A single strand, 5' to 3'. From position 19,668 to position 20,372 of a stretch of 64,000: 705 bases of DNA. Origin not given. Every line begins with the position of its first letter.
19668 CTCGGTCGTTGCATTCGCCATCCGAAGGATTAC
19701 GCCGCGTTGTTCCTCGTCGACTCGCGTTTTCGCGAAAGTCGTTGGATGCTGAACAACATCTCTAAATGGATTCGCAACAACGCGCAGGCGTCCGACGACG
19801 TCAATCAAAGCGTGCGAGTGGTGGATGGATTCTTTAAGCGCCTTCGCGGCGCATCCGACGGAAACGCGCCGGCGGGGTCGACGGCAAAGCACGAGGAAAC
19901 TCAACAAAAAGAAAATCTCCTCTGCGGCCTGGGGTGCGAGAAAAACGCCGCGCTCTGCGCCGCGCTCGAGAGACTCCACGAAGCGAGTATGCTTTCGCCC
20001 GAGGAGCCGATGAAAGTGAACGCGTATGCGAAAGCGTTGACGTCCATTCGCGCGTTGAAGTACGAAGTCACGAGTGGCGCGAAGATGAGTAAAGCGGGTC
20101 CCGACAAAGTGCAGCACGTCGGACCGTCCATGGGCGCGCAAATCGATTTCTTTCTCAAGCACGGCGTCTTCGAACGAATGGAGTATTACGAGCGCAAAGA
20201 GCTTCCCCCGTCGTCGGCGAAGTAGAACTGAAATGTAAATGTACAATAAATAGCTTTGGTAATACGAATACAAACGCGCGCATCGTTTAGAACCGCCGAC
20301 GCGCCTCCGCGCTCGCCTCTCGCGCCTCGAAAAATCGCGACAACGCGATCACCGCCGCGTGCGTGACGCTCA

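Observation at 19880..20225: Fe-S (Rad3/FANCJ-type) helicase carrying a C-terminal DNA polymerase beta-like 8-kDa HhH/lyase domain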

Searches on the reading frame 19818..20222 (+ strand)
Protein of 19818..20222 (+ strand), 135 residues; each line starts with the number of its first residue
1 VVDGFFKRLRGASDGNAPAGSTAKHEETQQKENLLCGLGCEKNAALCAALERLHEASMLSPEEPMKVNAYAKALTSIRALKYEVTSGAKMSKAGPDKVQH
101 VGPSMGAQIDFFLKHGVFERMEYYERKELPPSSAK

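Call 3: search_protein_families(library=pfam, proteins=[window:19818-20222:+], max_evalue=1)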
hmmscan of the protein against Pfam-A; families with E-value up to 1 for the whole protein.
window:19818-20222:+ (135 aa): 1 family
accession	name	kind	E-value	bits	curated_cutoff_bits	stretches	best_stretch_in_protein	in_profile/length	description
PF14716.13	HHH_8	-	9.2e-12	45.6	30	1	42-116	2-71/73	Helix-hairpin-helix domain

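Call 4: search_solved_structures(query=window:19818-20222:+, max_evalue=10, show_alignments=3)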
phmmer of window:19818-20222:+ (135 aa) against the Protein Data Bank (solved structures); distinct sequences matched with E-value up to 10: 5.
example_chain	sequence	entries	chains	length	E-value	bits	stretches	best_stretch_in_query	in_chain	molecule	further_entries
1dk2_A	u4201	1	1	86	0.6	14.1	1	65-122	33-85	DNA POLYMERASE BETA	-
1bno_A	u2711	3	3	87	0.62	14.1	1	65-122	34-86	DNA POLYMERASE BETA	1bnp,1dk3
1bpe_A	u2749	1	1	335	0.94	13.5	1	65-128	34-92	DNA POLYMERASE BETA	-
4u0o_B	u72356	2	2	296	1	13.3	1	33-82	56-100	Lipoyl synthase 2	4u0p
3v7k_A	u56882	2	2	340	1.6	12.8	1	65-126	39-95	DNA polymerase beta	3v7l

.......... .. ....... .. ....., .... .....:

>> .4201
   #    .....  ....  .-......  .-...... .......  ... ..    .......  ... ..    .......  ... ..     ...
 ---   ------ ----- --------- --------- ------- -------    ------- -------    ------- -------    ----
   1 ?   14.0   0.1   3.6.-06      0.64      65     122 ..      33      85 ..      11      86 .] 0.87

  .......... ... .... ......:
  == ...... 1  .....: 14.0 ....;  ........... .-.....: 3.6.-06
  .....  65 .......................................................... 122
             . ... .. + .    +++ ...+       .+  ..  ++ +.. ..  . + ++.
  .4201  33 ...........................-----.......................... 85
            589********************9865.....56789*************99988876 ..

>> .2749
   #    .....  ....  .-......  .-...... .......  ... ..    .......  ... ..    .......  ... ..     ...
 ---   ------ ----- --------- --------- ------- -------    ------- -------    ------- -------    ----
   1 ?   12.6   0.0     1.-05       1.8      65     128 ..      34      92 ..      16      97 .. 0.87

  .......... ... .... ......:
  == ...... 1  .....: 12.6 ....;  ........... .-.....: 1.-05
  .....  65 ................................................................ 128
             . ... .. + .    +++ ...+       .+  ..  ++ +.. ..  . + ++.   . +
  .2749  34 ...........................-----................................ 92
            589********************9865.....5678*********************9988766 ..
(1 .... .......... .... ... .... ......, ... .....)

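Call 10: find_homologous_proteins(query=A1, max_evalue=0.01)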
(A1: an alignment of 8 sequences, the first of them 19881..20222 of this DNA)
Query A1 (8 sequences) (114 aa, profile of the alignment): 8 proteins with E <= 0.01 among 1149 candidates.
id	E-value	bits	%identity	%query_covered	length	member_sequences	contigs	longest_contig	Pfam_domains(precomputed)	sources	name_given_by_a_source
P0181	1.2e-48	182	59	91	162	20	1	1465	PF14716.14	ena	-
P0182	1.2e-41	159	59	79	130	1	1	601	PF14716.14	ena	-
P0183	8.0e-39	150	65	73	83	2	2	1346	PF14716.14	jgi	-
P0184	1.9e-27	113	59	82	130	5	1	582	PF14716.14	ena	-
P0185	6.7e-27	112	69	51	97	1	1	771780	PF14716.14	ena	-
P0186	2.0e-20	91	62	54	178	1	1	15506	-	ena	-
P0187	1.6e-6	46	37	61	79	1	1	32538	-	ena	-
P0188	2.1e-5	42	32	53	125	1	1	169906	-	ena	-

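Call 14: search_protein_families(library=pfam, proteins=[P0186, P0187, P0188, P0181], max_evalue=0.1)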
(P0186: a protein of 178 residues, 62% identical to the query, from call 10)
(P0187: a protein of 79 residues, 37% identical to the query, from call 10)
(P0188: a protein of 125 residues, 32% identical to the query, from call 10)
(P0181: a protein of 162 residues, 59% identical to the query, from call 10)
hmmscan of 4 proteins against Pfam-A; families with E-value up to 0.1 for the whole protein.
P0186 (178 aa): 1 family
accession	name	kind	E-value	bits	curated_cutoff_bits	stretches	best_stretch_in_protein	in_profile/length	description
PF14716.13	HHH_8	-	0.0022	18.8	30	1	100-141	32-68/73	Helix-hairpin-helix domain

P0187 (79 aa): 0 families

P0188 (125 aa): 0 families

P0181 (162 aa): 1 family
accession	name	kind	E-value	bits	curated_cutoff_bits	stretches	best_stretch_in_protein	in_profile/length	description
PF14716.13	HHH_8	-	8e-12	45.8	30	1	72-146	2-71/73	Helix-hairpin-helix domain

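Call 20: predict_structure(alignment_id=A1)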
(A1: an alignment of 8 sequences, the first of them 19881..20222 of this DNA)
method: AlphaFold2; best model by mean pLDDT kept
length: 114 residues; sequences in the alignment: 8
mean_pLDDT: 80.8   pTM: 0.71
mean pLDDT of the five models: 80.8, 80.5, 76.9, 75.4, 45.5
residues with pLDDT >= 90: 46; 70-90: 48; 50-70: 4; < 50: 16
segments of 3 or more residues with pLDDT < 50: 1-14
pLDDT, mean of each block of 10 residues (from residue 1): 42 63 92 87 86 91 91 86 91 90 82 47
secondary structure, 60 per line:
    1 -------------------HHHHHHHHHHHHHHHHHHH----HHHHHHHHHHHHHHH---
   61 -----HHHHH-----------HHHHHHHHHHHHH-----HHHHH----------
elements in order: H20-38 H43-57 H66-70 H82-94 H100-104

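Call 22: search_protein_representatives(alignment_id=A1)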
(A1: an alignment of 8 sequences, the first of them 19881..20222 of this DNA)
Query: 8 sequences, 110 profile positions. Proteins with E-value up to 0.001 (for the whole library): 138; up to 1e-10: 30; up to 1e-30: 7. The best 138 are listed.
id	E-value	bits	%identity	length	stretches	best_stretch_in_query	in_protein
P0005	4.9e-48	178.0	-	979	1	2-109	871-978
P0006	1.2e-46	173.6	-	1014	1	3-110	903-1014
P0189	3.1e-45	169.0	-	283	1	3-109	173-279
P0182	4.0e-42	159.0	-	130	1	20-110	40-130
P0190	1.0e-37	144.8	-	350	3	21-99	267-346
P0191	5.7e-36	139.2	-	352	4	35-94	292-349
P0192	8.3e-32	125.8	-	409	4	26-94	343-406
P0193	1.2e-29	118.9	-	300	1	19-110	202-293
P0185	2.1e-27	111.6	-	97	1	33-105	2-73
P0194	5.7e-26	107.0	-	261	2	5-94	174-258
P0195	8.8e-26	106.4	-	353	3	37-95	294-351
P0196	1.1e-23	99.7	-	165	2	20-102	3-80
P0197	8.6e-23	96.8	-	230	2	39-99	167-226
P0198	2.4e-22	95.4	-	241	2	21-100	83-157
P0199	1.3e-21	93.0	-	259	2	29-94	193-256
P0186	6.4e-21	90.8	-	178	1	48-110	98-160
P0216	2.4e-10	56.7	-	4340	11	11-88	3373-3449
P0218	3.9e-10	56.0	-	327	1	18-109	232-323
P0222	8.5e-10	55.0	-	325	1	8-100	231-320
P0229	1.0e-08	51.5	-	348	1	8-104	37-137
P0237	7.9e-08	48.6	-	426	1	9-100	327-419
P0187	5.1e-07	46.0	-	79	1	5-68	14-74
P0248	7.6e-07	45.5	-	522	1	7-99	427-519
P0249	7.9e-07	45.4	-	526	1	4-100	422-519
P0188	6.6e-06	42.4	-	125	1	2-46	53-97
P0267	1.2e-05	41.6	-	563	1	17-95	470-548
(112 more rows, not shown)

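Call 24: fold_search(model_id=the predicted structure, library=pdb)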
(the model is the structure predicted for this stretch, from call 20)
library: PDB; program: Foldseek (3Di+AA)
matches with E <= 10: 247; with E <= 0.001: 0
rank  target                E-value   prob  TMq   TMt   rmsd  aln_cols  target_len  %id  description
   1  4m2y_A                2.6e-03  1.00  0.60  0.22   1.6        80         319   28  Structure of human DNA polymerase beta complexed with 8-BrG as the template base in a 1-nucleotide gapped DNA (released 2014-01-22)
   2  4r63_A                2.9e-03  1.00  0.60  0.22   1.6        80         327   28  Binary complex crystal structure of R258A mutant of DNA polymerase Beta (released 2014-10-08)
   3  4mfa_A                2.9e-03  1.00  0.60  0.22   1.6        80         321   28  Structure of human DNA polymerase beta complexed with nicked DNA containing a mismatched template O6MG and incoming TT (released 2014-08-27)
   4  8vfd_A                3.0e-03  1.00  0.60  0.22   1.6        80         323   28  Ternary DNA Polymerase Beta bound to DNA containing template FapydG incoming TTP analog (released 2024-05-08)
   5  5u2t_A                3.2e-03  1.00  0.60  0.22   1.6        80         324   28  Pre-catalytic ternary complex of Human DNA Polymerase Beta With Gapped DNA substrate incoming (-)FTC-TP and Ca2+. (released 2017-05-24)
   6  4ub1_A                3.4e-03  1.00  0.60  0.23   1.6        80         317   28  DNA polymerase beta product complex with a templating adenine and 8-oxodGMP, 90 s (released 2014-11-12)
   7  4m9g_A                3.4e-03  1.00  0.58  0.22   2.3        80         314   28  DNA Polymerase Beta E295K Binary Complex (released 2013-10-16)
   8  5u2s_A                3.6e-03  1.00  0.58  0.22   2.3        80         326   28  Pre-catalytic ternary complex of Human DNA Polymerase Beta With Gapped DNA substrate incoming (-)3TC-TP and Ca2+. (released 2017-05-24)
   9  9y17_A                4.3e-03  1.00  0.60  0.23   1.6        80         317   28  WT human DNA polymerase beta, Binary complex templating dT (released 2026-01-28)
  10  9y18_A                4.3e-03  1.00  0.60  0.23   1.6        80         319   28  WT human DNA polymerase beta, Binary complex templating dC (released 2026-01-28)
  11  4z6d_A                4.3e-03  1.00  0.61  0.23   1.6        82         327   27  Structure of human DNA polymerase beta 279NA mutant complexed with G in the template base paired with incoming non-hyd (released 2016-04-13)
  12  5j0r_A                4.5e-03  1.00  0.60  0.22   1.6        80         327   28  Binary complex crystal structure of DNA polymerase Beta with C:A mismatch at the primer terminus (released 2016-10-26)
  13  3rje_A                4.8e-03  1.00  0.60  0.22   1.6        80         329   28  Ternary complex of DNA Polymerase Beta with a gapped DNA containing 8odG at template position (released 2012-01-18)
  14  4mf8_A                4.8e-03  1.00  0.60  0.23   1.8        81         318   27  Structure of human DNA polymerase beta complexed with nicked DNA containing a mismatched template O6MG and incoming CT (released 2014-08-27)
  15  4gxk_A                5.1e-03  1.00  0.60  0.23   1.6        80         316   28  R283K DNA polymerase beta ternary complex with a templating 8OG and incoming dATP analog (released 2013-01-16)
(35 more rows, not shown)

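Call 25: search_protein_families(library=pfam, proteins=[P0193, P0218, P0237, P0248, P0229, P0190, P0192, P0222, P0249, P0267], max_evalue=0.01)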
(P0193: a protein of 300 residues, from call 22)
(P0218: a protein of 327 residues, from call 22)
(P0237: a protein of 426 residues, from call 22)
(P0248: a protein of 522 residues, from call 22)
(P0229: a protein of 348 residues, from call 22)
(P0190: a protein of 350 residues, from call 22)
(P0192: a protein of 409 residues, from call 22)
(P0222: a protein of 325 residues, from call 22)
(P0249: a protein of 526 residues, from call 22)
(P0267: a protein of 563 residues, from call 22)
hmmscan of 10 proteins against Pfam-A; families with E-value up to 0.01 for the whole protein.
P0193 (300 aa): 1 family
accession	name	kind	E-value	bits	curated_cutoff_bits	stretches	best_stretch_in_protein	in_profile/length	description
PF14716.13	HHH_8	-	6.3e-09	36.5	30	1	203-278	2-72/73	Helix-hairpin-helix domain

P0218 (327 aa): 3 families
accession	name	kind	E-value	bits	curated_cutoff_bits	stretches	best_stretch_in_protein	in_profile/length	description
PF00645.25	zf-PARP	-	2.2e-18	67.2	39.3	1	8-91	1-86/87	Poly(ADP-ribose) polymerase and DNA-Ligase Zn-finger region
PF14716.13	HHH_8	-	3.8e-08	34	30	1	235-309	3-72/73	Helix-hairpin-helix domain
PF24760.1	TPR_IF140_C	-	0.0017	19.2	27.4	1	191-259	15-80/124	IF140 C-terminal TPR domain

P0237 (426 aa): 1 family
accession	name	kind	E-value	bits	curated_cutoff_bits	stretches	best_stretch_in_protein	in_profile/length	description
PF14716.13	HHH_8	-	7.5e-16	58.7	30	1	340-414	2-72/73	Helix-hairpin-helix domain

P0248 (522 aa): 3 families
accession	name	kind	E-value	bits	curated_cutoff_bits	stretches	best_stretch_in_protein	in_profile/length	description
PF14716.13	HHH_8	-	4.3e-08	33.9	30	1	439-516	2-73/73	Helix-hairpin-helix domain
PF02037.33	SAP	-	2e-07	30.9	23.9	1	236-265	2-31/37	SAP domain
PF21728.3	PADR1_N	-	0.00019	22.2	25.7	1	238-269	24-56/60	PADR1, N-terminal helical domain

P0229 (348 aa): 1 family
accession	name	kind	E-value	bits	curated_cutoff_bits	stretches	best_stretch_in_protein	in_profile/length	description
PF14716.13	HHH_8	-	5.9e-09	36.6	30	1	49-128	2-72/73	Helix-hairpin-helix domain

P0190 (350 aa): 8 families
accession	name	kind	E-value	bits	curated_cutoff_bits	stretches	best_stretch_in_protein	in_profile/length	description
PF14716.13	HHH_8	-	1.2e-48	163.8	30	3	266-342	2-72/73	Helix-hairpin-helix domain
PF12826.13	HHH_2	-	6.3e-07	29.9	27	0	137-160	39-62/64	Helix-hairpin-helix motif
PF12482.14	DUF3701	-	9.9e-06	26.1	26.9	0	233-255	53-75/93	Phage integrase protein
PF11798.14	IMS_HHH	-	0.00024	21.6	24.4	0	136-151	14-29/32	IMS family HHH motif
PF12836.13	HHH_3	-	0.00035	21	27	0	137-165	18-47/65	Helix-hairpin-helix motif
PF00633.29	HHH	-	0.0011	19.1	24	0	137-149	15-27/30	Helix-hairpin-helix motif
PF14520.12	HHH_5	-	0.0012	19.7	27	0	137-153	39-55/57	Helix-hairpin-helix domain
PF21999.2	IMS_HHH_1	-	0.0085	17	27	0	137-164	2-28/53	DNA polymerase-iota, thumb domain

P0192 (409 aa): 4 families
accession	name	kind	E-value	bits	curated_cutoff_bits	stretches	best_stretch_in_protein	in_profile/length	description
PF14716.13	HHH_8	-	1.5e-60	202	30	4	337-407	2-72/73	Helix-hairpin-helix domain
PF12826.13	HHH_2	-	3.4e-09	37.2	27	0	102-131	33-62/64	Helix-hairpin-helix motif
PF12836.13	HHH_3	-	0.00019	21.9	27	0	211-239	18-47/65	Helix-hairpin-helix motif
PF12482.14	DUF3701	-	0.0083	16.7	26.9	0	108-129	53-74/93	Phage integrase protein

P0222 (325 aa): 2 families
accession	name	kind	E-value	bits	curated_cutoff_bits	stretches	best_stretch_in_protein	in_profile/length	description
PF14716.13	HHH_8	-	3.3e-15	56.6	30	1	243-315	2-72/73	Helix-hairpin-helix domain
PF00645.25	zf-PARP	-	8.1e-07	30.2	39.3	1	23-113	1-85/87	Poly(ADP-ribose) polymerase and DNA-Ligase Zn-finger region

P0249 (526 aa): 4 families
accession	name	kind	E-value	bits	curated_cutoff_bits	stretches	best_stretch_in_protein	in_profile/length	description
PF14716.13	HHH_8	-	6.4e-12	46.1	30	1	438-514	2-72/73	Helix-hairpin-helix domain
PF00645.25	zf-PARP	-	8.4e-11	42.9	39.3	1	59-114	1-59/87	Poly(ADP-ribose) polymerase and DNA-Ligase Zn-finger region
PF02037.33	SAP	-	0.00078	19.5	23.9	1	215-246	2-33/37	SAP domain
PF13176.12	TPR_7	-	0.005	17.3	27.9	0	445-474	1-30/36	Tetratricopeptide repeat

P0267 (563 aa): 3 families
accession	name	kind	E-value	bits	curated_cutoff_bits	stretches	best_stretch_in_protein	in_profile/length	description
PF14716.13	HHH_8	-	1.1e-11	45.4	30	1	473-548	2-72/73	Helix-hairpin-helix domain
PF02037.33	SAP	-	1.5e-05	24.9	23.9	1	257-286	2-31/37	SAP domain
PF08063.17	Zn_ribbon_PADR1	-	1.7e-05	24.9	25.1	1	295-341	1-41/42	PADR1 domain, zinc ribbon fold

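Call 33: find_encoding_contigs(protein=P0193, flank=5000, max_places=2)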
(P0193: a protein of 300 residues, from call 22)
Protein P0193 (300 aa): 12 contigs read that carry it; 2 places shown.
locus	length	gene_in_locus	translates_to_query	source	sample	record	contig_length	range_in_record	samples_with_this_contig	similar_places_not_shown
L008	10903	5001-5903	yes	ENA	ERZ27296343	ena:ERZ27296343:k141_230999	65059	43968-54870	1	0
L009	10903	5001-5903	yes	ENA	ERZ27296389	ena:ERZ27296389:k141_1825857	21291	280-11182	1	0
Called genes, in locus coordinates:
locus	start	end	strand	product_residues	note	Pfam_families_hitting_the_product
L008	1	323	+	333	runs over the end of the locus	-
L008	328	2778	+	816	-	PF03343:SART-1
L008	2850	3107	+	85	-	-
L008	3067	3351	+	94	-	-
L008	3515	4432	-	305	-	PF04305:DUF455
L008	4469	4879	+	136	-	-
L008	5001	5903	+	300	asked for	PF14716:HHH_8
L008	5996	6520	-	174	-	-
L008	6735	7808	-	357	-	PF00850:Hist_deacetyl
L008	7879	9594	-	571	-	-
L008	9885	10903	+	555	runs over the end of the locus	PF14234:DUF4336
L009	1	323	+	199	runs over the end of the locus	?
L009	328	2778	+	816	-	PF03343:SART-1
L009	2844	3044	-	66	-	-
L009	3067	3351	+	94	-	-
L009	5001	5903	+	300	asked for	PF14716:HHH_8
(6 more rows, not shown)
